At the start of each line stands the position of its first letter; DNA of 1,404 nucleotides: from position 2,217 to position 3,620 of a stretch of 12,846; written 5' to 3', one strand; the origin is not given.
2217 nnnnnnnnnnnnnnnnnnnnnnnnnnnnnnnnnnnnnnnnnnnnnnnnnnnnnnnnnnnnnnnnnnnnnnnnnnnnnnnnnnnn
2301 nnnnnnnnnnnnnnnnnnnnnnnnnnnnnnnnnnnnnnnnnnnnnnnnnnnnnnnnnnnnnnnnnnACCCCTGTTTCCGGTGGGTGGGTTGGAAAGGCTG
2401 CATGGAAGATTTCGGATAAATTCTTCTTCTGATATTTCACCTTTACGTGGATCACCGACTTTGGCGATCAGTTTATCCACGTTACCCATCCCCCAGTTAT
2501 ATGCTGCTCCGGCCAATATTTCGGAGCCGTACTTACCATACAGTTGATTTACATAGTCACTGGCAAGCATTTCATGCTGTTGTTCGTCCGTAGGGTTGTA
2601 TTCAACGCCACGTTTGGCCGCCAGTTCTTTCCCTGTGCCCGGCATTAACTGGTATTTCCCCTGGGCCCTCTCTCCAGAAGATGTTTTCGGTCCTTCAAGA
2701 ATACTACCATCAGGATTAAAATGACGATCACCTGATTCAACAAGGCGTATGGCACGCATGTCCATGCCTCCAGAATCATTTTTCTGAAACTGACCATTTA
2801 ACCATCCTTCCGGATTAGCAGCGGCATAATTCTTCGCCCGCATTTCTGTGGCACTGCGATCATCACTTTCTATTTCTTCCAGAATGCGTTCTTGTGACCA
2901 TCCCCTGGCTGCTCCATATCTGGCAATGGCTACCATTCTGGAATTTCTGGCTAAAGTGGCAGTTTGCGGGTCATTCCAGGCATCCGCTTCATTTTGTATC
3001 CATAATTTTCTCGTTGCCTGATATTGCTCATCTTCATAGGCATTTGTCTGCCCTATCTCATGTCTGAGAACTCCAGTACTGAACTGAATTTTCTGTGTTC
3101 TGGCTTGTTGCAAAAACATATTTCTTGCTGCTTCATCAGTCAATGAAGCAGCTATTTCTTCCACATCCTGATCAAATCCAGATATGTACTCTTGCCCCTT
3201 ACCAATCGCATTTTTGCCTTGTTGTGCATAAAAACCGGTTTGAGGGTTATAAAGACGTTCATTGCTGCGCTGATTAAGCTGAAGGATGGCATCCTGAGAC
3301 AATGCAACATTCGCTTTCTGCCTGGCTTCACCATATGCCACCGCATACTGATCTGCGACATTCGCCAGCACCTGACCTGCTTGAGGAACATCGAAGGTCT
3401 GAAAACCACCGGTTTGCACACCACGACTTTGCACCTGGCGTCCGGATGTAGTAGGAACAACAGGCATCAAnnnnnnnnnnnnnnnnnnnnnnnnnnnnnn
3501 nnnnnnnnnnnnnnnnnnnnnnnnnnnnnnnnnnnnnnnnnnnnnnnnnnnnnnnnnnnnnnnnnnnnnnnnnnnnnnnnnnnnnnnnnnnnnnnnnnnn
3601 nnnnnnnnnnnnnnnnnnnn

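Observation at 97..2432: Convergent, translationally coupled gene pair of unknown function; the second protein has glycine-zipper-like hydrophobic segments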

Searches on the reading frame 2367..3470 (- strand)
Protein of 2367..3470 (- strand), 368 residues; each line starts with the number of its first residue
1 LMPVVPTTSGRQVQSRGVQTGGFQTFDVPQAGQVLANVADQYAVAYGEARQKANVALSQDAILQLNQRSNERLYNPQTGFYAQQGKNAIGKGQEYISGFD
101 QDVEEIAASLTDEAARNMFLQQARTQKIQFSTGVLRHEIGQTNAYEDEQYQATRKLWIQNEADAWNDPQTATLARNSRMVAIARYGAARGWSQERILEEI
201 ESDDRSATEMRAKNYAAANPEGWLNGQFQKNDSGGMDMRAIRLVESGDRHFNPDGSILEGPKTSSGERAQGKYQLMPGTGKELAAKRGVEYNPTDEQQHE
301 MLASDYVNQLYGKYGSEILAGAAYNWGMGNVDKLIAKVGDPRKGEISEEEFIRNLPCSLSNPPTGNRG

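Call 5: search_protein_families(library=phrogs, proteins=[window:2367-3470:-], max_evalue=0.01)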
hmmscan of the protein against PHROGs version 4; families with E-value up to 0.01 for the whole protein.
window:2367-3470:- (368 aa): 10 families
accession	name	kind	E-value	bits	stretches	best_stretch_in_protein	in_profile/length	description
phrog_19141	-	unknown function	7.7e-235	781.4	1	2-357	1-356/479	-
phrog_36437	-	unknown function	2.3e-215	715.9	1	2-358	1-357/374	-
phrog_1044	-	lysis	3.1e-162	542.9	1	2-358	1-358/900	endolysin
phrog_992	-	head and packaging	6.6e-38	131.8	1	2-346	1-203/764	head protein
phrog_10475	-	lysis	1.1e-21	78.2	2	4-200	3-217/700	endolysin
phrog_14342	-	tail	7.9e-11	43.1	1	264-340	174-246/272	lytic tail fiber protein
phrog_37649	-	tail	3e-09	35.6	1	241-357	1220-1337/2006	tail length tape measure protein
phrog_2013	-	tail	1.9e-06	27.9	1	224-334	468-569/657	lytic tail protein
phrog_28504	-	tail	2.3e-06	27.7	1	261-342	263-341/597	lytic tail fiber protein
phrog_13449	-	other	0.0013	19.3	0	261-331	37-102/269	transglycosylase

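Call 6: search_protein_families(library=pfam, proteins=[window:2367-3470:-], max_evalue=0.1)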
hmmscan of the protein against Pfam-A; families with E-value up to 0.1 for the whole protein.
window:2367-3470:- (368 aa): 1 family
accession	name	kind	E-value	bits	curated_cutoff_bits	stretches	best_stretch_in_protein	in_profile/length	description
PF01464.25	SLT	-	1e-08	35.2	21.3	1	261-343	29-113/117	Transglycosylase SLT domain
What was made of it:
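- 2364..3467 (-): N-terminal fragment of the same SLT internal-virion protein: gp37 residues 1-355, including the SLT domain, plus 12 junction-derived residues (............). Pfam SLT PF01464 at 35.2 bits (cut-off 21.3), residues 261-343 (call 6). phrog_1044 positions 1-358 (call 5).
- On SLT-domain internal virion protein, PHROG phrog_1044: Positions 1-358 and the Pfam SLT domain (35.2 bits, cut-off 21.3) are on the minus-strand ORF 2364-3467 (calls 5, 6).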

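Call 21: find_encoding_contigs(protein=window:2367-3467:-, flank=10000, max_places=10)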
Protein window:2367-3467:- (367 aa): no gene with exactly this product is on record in the collection.
